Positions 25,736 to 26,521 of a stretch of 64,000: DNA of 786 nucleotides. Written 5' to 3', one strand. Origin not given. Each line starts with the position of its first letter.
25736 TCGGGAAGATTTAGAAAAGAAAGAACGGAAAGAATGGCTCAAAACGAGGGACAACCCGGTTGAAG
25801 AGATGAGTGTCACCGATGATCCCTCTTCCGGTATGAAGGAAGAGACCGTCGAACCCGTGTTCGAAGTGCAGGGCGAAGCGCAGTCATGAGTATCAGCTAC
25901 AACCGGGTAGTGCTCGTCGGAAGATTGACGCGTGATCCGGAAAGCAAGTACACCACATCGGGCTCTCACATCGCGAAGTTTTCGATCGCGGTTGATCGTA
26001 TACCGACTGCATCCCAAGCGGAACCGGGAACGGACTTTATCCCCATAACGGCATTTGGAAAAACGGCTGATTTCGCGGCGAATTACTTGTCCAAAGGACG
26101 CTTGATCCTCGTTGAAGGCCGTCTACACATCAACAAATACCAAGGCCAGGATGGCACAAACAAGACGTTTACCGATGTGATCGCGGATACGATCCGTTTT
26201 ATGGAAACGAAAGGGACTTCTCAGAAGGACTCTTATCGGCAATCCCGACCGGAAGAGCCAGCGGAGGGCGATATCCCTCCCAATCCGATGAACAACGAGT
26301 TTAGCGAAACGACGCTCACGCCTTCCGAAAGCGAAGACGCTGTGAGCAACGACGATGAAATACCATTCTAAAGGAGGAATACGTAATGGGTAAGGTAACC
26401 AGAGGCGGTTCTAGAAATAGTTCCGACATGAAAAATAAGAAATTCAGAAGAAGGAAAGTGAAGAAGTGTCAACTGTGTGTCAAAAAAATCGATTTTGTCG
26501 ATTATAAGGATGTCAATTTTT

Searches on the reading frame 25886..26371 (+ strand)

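Call 48: search_protein_families(library=pfam, proteins=[window:25886-26371:+], max_evalue=0.0001)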
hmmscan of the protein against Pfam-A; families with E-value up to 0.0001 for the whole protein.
window:25886-26371:+ (161 aa): 1 family
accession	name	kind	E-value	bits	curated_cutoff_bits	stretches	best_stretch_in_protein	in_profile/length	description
PF00436.31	SSB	-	1.1e-30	106.2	26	1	6-106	2-104/104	Single-strand binding protein family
